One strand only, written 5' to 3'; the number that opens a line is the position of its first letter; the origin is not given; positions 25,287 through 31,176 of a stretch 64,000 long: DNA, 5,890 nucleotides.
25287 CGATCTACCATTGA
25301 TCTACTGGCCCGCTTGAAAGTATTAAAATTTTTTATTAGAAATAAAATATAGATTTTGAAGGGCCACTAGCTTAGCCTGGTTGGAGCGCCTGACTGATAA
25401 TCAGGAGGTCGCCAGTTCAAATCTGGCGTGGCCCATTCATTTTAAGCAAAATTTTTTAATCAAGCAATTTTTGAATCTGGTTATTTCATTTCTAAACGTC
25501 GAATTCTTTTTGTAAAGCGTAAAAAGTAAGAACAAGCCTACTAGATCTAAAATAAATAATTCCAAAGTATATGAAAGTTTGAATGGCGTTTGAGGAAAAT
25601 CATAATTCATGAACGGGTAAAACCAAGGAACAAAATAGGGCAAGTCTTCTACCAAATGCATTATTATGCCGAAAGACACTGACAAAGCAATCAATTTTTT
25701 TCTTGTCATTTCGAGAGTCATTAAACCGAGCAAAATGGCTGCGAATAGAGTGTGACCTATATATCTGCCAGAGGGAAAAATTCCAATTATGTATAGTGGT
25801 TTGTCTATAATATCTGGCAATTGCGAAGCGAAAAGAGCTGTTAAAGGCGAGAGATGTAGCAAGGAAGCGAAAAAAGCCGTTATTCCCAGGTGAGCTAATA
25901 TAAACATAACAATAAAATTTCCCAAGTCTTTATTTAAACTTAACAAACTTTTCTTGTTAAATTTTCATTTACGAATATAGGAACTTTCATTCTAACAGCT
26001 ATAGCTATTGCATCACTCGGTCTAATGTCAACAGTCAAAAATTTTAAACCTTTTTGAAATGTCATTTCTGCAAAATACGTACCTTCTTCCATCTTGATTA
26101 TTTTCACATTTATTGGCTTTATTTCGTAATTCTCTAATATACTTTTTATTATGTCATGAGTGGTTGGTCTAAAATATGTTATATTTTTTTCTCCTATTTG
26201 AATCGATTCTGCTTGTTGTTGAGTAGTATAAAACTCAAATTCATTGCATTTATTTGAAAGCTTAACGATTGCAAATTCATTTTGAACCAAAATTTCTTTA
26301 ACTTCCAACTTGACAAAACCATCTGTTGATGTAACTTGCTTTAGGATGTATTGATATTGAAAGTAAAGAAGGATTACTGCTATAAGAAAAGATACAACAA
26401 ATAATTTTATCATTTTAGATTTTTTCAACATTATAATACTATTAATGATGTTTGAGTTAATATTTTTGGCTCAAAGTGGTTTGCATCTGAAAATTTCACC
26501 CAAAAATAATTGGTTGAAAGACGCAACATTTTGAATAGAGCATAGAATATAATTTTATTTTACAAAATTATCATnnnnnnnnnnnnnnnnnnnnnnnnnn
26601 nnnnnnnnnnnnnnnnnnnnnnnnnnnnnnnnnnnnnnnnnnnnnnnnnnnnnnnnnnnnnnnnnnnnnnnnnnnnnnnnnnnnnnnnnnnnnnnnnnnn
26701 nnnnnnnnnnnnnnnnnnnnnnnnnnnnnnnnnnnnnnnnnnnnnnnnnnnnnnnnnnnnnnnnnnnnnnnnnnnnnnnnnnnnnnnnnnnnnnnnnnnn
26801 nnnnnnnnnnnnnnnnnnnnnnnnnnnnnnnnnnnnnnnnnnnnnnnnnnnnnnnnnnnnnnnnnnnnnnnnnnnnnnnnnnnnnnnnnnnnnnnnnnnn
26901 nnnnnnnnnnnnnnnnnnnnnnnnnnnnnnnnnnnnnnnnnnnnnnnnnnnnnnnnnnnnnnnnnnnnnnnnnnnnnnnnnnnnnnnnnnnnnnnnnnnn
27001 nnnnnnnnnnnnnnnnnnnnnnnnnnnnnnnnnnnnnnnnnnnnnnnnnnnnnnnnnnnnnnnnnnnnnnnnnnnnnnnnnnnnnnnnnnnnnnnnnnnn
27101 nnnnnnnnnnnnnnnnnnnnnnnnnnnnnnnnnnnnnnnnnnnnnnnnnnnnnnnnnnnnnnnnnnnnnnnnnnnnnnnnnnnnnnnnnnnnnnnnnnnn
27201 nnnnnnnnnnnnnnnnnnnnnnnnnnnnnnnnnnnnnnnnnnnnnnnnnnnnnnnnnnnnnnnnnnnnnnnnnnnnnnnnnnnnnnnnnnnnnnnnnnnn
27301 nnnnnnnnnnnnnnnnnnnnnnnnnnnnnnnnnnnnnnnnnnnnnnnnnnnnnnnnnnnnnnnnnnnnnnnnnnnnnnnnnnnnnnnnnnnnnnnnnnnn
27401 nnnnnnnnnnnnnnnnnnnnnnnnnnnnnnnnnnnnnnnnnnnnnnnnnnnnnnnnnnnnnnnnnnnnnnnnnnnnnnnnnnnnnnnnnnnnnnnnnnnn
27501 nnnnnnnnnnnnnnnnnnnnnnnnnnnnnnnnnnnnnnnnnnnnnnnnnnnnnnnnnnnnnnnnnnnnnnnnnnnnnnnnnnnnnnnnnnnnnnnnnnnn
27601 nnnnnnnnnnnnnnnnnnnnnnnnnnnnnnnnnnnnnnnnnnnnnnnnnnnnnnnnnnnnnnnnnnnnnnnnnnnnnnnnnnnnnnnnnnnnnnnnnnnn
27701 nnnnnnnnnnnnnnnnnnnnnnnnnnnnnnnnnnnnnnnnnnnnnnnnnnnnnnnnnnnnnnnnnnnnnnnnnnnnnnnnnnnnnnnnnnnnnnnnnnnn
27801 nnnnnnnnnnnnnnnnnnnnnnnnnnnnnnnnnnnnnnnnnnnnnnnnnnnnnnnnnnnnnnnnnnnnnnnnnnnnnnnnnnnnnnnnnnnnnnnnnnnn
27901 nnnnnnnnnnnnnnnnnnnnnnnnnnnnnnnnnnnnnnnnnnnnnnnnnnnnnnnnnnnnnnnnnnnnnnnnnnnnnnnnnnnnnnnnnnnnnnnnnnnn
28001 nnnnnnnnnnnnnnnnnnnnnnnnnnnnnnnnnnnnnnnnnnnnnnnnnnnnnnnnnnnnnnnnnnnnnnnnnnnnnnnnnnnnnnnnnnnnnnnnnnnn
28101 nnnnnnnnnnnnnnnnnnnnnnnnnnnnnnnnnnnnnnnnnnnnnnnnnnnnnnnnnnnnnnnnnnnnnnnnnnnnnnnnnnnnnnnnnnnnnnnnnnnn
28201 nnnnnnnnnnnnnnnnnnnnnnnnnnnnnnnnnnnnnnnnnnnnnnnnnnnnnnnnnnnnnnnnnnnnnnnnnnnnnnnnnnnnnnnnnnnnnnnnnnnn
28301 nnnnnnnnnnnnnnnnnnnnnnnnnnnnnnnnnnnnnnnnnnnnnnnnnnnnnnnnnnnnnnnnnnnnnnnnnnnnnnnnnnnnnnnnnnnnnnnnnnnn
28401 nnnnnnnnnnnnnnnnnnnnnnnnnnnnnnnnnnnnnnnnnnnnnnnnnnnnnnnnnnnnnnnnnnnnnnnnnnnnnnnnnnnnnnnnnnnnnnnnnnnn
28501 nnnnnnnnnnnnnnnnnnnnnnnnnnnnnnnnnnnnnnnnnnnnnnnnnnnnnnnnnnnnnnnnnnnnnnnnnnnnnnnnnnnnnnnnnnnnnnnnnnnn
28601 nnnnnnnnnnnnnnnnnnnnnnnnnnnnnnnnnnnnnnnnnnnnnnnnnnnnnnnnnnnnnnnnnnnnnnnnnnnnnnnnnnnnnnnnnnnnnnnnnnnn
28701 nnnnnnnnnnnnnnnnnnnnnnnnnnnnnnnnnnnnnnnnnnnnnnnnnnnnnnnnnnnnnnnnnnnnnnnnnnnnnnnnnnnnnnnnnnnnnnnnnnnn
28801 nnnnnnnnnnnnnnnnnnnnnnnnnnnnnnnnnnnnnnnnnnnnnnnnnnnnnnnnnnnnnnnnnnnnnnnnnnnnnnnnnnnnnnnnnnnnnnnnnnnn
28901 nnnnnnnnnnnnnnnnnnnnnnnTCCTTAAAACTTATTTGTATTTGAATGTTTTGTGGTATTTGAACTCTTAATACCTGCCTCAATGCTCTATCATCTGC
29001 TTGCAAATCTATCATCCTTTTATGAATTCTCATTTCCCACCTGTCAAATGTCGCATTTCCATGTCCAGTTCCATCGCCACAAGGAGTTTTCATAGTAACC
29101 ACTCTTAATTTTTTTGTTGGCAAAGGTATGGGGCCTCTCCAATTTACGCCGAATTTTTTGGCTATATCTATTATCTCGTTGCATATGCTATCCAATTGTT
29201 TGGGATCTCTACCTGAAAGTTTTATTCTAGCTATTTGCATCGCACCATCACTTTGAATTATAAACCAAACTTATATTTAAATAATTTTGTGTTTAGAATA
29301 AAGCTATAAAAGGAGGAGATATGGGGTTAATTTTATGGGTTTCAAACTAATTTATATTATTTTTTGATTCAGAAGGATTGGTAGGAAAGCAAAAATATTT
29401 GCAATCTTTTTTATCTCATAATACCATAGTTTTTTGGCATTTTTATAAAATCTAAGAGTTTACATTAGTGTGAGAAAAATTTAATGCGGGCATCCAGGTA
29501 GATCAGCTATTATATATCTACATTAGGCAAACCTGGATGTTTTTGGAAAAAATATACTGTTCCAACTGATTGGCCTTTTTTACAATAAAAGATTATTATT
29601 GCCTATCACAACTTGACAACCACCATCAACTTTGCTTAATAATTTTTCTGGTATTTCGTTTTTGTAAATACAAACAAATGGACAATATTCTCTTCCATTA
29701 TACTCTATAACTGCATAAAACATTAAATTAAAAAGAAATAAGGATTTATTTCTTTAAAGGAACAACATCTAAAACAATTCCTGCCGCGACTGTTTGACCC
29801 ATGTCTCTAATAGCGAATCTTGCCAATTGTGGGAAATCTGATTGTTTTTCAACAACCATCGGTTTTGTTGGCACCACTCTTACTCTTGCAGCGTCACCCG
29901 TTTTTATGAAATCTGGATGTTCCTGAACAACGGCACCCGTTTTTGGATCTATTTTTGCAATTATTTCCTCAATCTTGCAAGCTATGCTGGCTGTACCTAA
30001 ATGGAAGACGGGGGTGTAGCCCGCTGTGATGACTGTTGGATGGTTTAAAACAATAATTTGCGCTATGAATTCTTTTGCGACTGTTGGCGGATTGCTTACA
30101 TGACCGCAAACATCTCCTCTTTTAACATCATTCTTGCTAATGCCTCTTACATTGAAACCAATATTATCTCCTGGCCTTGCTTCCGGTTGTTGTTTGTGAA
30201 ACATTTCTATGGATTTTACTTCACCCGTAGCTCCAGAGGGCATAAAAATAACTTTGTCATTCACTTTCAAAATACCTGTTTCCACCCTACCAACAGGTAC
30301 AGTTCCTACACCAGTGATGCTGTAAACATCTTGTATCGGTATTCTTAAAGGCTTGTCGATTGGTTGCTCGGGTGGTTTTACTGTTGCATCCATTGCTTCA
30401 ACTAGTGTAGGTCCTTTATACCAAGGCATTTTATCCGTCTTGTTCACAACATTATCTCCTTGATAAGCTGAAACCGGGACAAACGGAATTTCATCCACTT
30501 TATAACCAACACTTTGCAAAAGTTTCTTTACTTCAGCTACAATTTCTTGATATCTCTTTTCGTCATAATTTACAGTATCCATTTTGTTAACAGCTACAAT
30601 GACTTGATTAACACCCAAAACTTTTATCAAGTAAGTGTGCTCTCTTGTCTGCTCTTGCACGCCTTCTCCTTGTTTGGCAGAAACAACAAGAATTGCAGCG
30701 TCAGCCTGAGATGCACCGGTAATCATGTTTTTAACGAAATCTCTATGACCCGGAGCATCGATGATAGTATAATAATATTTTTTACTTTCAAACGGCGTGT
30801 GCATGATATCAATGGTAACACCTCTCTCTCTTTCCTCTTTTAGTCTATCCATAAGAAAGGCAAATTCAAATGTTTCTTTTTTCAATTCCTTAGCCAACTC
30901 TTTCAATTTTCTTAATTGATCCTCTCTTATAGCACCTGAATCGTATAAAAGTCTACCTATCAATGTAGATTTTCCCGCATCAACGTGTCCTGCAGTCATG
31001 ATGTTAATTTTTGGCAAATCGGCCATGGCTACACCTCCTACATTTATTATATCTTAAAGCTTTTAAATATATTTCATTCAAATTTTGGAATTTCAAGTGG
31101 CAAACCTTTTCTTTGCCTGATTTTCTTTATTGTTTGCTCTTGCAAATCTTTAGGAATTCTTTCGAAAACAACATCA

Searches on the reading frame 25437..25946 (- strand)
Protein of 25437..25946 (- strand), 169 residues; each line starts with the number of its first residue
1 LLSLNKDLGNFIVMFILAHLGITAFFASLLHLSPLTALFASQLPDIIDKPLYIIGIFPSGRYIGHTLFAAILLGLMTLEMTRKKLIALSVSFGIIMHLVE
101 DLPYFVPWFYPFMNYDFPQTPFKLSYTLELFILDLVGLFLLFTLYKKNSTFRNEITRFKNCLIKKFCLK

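Call 21: search_protein_families(library=pfam, proteins=[window:25437-25946:-], max_evalue=0.001)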
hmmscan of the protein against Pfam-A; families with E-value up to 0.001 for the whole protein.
window:25437-25946:- (169 aa): 1 family
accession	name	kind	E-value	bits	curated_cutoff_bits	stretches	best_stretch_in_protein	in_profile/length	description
PF04307.19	YdjM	-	4.9e-09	36.4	29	1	26-128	26-139/176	YdjM inner membrane protein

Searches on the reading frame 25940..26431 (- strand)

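Call 21: search_protein_families(library=pfam, proteins=[window:25940-26431:-], max_evalue=0.001)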
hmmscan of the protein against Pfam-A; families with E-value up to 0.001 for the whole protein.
window:25940-26431:- (163 aa): 1 family
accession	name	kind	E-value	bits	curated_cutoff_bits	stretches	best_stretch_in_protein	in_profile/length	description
PF02577.19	BFN_dom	-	7e-25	87.5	27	1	70-161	17-106/112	Bifunctional nuclease domain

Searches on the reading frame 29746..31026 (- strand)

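Call 18: search_protein_families(library=pfam, proteins=[window:29746-31026:-], max_evalue=0.001)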
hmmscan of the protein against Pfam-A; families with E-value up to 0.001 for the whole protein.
window:29746-31026:- (426 aa): 6 families
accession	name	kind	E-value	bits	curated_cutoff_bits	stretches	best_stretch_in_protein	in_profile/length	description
PF00009.33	GTP_EFTU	-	1.3e-60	204.6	26.5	1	7-216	4-186/188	Elongation factor Tu GTP binding domain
PF22594.2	GTP-eEF1A_C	-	1.6e-36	125.2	27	1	319-418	1-100/101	GTP-eEF1A C-terminal domain-like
PF03143.23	GTP_EFTU_D3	-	4.2e-29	101.4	27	1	314-421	2-105/106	Elongation factor Tu C-terminal domain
PF03144.31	GTP_EFTU_D2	-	1.5e-20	73.8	30.3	1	241-307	1-72/73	Elongation factor Tu domain 2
PF01926.29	MMR_HSR1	-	1.8e-06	28.5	21.9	1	9-148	2-113/113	50S ribosome-binding GTPase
PF03193.22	RsgA_GTPase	-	0.00033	21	30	0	105-177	20-86/174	RsgA GTPase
